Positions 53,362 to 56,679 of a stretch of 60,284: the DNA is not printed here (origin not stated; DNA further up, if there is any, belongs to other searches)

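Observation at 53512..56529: VirB6 paralogue with an M23/LytM peptidase domain inserted in a loop: possible replacement for the missing VirB1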

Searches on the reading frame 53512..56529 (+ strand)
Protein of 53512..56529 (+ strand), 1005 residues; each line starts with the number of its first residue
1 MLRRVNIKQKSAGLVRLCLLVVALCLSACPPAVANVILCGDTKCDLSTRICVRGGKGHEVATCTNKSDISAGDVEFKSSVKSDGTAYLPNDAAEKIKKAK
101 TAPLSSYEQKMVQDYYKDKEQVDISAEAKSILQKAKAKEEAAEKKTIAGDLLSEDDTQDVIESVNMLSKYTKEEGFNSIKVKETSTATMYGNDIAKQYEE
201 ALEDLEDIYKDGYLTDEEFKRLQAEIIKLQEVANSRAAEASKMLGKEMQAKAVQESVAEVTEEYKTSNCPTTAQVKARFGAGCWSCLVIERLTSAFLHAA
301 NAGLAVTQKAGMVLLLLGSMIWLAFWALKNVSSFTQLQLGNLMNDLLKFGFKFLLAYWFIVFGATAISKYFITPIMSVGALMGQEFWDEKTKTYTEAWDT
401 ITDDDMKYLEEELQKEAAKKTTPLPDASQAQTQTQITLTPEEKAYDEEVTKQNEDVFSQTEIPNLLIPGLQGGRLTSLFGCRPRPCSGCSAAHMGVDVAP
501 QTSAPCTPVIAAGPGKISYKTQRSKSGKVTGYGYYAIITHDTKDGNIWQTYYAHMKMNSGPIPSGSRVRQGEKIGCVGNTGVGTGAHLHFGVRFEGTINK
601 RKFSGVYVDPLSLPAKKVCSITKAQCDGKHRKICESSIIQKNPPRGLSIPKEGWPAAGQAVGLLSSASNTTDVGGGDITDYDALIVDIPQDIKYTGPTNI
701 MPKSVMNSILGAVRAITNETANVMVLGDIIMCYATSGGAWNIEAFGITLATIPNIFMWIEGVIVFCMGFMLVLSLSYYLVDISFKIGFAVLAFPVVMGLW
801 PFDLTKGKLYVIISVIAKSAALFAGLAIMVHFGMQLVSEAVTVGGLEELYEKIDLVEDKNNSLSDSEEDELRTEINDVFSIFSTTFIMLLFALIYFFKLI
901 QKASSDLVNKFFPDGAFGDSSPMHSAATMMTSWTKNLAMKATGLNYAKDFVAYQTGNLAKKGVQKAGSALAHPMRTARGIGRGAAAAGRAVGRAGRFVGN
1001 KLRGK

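Call 3: search_protein_families(library=pfam, proteins=[window:53512-56529:+], max_evalue=0.1)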
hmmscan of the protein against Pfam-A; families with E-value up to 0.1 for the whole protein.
window:53512-56529:+ (1005 aa): 4 families
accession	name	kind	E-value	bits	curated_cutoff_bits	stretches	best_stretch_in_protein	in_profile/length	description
PF01551.29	Peptidase_M23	-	1.3e-17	64.2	28.7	1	492-596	2-91/96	Peptidase family M23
PF09058.15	L27_1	-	0.026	14.8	29.7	1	853-884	7-38/59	L27_1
PF09851.14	SHOCT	-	0.071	13.3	27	0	200-226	1-27/28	Short C-terminal domain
PF18918.5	DUF5669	-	0.094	12.7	25.9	0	157-217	4-60/76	Family of unknown function (DUF5669)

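Call 7: find_homologous_proteins(query=window:53512-56529:+, max_evalue=0.001)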
Query window:53512-56529:+ (1005 aa): 58 proteins with E <= 0.001 among 8000 candidates.
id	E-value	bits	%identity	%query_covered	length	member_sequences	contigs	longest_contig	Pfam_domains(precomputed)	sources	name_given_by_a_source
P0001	0.0e+0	2265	100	100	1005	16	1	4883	PF01551.30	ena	-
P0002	0.0e+0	1142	54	95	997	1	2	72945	PF01551.30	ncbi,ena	-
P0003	0.0e+0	1125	54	97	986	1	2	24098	PF01551.30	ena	-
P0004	0.0e+0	1120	53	97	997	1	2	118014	PF01551.30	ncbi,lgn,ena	-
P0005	0.0e+0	1118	54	96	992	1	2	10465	PF01551.30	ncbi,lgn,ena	-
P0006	0.0e+0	1098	53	98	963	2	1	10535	PF01551.30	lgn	-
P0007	0.0e+0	1013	48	98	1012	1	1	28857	PF01551.30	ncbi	-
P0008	4.3e-273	927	56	73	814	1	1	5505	PF01551.30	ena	-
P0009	1.0e-255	870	44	99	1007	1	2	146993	PF01551.30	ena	-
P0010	3.7e-252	858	51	79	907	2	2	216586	PF01551.30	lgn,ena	-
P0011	1.6e-249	849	47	86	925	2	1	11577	PF01551.30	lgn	-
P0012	2.0e-249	849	49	89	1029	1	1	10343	PF01551.30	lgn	-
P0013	3.5e-249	848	48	89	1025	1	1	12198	PF01551.30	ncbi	-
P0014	1.1e-248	846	49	86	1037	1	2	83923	PF01551.30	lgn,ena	-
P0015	2.4e-244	832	53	74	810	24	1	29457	PF01551.30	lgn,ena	-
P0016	7.8e-242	824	53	74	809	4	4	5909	PF01551.30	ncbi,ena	-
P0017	3.7e-237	808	44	98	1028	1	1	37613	PF01551.30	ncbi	-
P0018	4.6e-232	791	43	98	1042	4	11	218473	PF01551.30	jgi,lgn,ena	-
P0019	1.4e-226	773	43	97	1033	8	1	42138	PF01551.30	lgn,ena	-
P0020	1.4e-210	720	44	88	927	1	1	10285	PF01551.30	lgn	-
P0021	2.2e-200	686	65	33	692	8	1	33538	-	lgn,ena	-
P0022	1.3e-196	674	40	99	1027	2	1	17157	-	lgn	-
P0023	2.0e-196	673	52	43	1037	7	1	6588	-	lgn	-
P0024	7.8e-193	661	54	33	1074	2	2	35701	-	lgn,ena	-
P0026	9.9e-191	654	45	75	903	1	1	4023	PF01551.30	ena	-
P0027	1.4e-190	654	45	73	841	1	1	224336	-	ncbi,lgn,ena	-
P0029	5.8e-182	625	38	97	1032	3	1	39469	-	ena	-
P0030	1.6e-180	621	39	86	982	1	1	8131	-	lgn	-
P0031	5.2e-172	593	38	95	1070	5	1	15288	-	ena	-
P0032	9.6e-171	588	54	33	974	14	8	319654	-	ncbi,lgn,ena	-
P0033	8.6e-165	569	48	40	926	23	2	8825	-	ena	-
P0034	1.3e-163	565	36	89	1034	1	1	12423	PF01551.30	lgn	-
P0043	2.2e-156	541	38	89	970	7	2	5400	PF01551.30,PF04610.20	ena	-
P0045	3.4e-153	530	40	72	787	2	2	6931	PF01551.30,PF04610.20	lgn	-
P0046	1.4e-149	518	38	74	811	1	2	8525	PF01551.30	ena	-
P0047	5.9e-149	516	39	75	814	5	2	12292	PF01551.30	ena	-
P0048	6.0e-149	516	39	76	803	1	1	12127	PF01551.30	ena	-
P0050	1.9e-146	508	39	72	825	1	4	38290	PF01551.30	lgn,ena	-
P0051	2.3e-144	501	38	74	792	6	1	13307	PF01551.30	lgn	-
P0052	1.2e-138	482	38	70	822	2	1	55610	PF01551.30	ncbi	-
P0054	7.6e-127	443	36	74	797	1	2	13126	PF01551.30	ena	-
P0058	7.0e-7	46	38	12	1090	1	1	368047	PF01551.30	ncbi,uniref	ncbi:peptidoglycan DD-metalloendopeptidase family protein [Aerosakkonema funiforme]|uniref:peptidogl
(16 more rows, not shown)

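Call 8: search_solved_structures(query=window:53512-56529:+, max_evalue=0.01, show_alignments=3)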
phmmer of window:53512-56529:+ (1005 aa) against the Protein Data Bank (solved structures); distinct sequences matched with E-value up to 0.01: 18.
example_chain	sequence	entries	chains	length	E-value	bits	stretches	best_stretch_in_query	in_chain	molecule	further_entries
9m7n_A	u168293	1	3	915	1.1e-11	46.8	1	470-593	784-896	Gp16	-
5j1l_A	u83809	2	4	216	9.5e-10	40.5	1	473-603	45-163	ToxR-activated gene (TagE)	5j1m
3slu_A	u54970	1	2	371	1e-09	40.4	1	470-597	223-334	M23 peptidase domain protein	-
6muk_A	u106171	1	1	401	1.1e-09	40.2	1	470-597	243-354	Peptidase M23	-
4rny_A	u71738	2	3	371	1e-06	30.5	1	512-593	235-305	Conserved hypothetical secreted protein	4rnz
7qrl_A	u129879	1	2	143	1.1e-06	30.4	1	505-601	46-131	DipM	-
7qrl_C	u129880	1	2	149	1.2e-06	30.2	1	505-601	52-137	DipM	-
9gy1_A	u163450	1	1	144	6.1e-06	27.9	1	473-595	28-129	Peptidase, M23 family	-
6u2a_A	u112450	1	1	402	6.1e-06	27.9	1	475-602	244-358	ShyA endopeptidase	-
6ue4_A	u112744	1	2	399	6.1e-06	27.9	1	475-602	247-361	ShyA endopeptidase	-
2gu1_A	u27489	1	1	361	2e-05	26.2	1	475-593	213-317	Zinc peptidase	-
5kqb_A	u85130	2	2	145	2.4e-05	25.9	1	471-598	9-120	Peptidase M23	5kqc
5kvp_A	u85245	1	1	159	0.00029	22.4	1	492-611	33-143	Zoocin A endopeptidase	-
6jn7_A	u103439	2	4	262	0.00042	21.8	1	475-596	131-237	Peptidase M23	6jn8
6jmx_A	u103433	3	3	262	0.002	19.6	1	476-596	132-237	Peptidase M23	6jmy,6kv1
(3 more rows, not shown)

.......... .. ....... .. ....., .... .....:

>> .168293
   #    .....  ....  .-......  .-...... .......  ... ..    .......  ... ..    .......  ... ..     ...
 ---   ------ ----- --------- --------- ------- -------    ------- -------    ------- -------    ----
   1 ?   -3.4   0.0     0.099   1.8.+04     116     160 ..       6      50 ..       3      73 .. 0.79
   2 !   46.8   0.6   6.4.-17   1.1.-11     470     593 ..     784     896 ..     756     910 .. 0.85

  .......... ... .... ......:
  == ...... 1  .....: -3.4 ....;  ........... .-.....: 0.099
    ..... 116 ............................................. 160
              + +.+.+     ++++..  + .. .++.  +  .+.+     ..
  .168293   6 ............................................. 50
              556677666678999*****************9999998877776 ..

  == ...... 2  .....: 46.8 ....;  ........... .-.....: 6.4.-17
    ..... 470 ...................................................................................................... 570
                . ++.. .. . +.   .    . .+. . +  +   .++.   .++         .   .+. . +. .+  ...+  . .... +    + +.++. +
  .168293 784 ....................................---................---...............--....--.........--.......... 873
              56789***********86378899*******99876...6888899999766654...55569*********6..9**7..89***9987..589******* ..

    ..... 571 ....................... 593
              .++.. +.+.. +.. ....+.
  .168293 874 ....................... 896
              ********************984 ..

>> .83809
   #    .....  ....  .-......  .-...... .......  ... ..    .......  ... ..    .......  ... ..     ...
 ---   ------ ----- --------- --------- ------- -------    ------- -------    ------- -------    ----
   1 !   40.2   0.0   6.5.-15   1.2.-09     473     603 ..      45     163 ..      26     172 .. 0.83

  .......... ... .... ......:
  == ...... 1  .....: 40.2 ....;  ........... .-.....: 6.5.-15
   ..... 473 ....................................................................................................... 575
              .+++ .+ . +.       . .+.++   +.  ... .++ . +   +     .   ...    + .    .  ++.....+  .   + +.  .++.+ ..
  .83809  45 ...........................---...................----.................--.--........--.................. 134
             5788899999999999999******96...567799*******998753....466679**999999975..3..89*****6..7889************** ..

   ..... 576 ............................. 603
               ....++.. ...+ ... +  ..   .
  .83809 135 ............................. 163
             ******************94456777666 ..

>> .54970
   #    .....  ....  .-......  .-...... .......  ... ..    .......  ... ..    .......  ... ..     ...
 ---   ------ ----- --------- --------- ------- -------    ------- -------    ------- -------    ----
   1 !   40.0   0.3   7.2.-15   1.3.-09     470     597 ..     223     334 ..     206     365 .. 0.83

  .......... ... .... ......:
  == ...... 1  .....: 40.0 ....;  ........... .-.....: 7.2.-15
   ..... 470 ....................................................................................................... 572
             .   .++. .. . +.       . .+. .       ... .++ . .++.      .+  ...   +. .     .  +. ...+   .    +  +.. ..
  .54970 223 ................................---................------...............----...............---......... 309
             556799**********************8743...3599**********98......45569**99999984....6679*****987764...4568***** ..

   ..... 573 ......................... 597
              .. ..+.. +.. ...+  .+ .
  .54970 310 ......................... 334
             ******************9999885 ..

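Call 11: find_encoding_contigs(protein=P0004, flank=10000, max_places=3)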
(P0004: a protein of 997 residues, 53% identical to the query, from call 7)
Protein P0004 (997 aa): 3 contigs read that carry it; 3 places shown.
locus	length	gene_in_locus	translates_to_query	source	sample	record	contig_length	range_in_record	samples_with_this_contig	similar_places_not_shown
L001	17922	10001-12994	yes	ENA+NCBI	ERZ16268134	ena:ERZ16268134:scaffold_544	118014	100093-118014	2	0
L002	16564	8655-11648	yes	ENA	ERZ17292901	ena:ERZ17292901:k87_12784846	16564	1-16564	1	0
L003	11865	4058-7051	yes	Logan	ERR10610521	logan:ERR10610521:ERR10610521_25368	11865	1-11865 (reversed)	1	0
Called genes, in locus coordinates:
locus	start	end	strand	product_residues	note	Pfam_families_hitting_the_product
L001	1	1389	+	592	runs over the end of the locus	-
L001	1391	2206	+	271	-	-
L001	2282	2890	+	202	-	-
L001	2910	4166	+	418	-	-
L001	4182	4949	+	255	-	-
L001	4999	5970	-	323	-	PF01381:HTH_3, PF04545:Sigma70_r4 (faint), PF13443:HTH_26 (faint), PF13560:HTH_31 (weak), PF12844:HTH_19 (weak), PF13560:HTH_31, PF01381:HTH_3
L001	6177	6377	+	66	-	-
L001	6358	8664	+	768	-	-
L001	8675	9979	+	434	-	PF04610:TrbL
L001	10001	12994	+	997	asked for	PF01551:Peptidase_M23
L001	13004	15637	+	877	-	PF04610:TrbL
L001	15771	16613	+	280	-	-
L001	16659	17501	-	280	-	-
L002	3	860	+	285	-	?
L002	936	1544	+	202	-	-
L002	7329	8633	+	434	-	PF04610:TrbL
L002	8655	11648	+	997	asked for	PF01551:Peptidase_M23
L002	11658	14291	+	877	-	PF04610:TrbL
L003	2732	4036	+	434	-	PF04610:TrbL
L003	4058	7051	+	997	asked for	PF01551:Peptidase_M23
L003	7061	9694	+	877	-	PF04610:TrbL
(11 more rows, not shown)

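Call 12: find_encoding_contigs(protein=P0018, flank=10000, max_places=3)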
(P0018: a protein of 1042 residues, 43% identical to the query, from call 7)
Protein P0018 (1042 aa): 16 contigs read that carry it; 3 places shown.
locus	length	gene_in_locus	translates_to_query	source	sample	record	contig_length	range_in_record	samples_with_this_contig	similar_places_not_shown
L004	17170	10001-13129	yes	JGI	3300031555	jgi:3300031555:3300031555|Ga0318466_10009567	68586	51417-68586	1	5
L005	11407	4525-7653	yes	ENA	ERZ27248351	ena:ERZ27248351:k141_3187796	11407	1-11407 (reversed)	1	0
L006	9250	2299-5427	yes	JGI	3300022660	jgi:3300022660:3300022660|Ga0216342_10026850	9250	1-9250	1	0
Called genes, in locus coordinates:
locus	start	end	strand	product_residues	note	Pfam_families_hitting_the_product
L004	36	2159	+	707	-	-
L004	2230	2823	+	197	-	-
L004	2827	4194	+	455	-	-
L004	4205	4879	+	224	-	-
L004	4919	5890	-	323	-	PF01381:HTH_3, PF04545:Sigma70_r4 (faint), PF12844:HTH_19 (weak), PF13443:HTH_26 (weak), PF13560:HTH_31, PF01381:HTH_3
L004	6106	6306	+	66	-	-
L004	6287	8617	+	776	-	-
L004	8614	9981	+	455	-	PF04610:TrbL (weak)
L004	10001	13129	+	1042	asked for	PF01551:Peptidase_M23 (weak)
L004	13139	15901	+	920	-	PF04610:TrbL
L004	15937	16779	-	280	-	-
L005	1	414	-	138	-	?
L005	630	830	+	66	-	-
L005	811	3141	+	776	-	-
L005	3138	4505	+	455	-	PF04610:TrbL (weak)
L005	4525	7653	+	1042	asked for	PF01551:Peptidase_M23 (weak)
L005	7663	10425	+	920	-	PF04610:TrbL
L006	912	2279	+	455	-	PF04610:TrbL (weak)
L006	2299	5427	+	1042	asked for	PF01551:Peptidase_M23 (weak)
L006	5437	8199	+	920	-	PF04610:TrbL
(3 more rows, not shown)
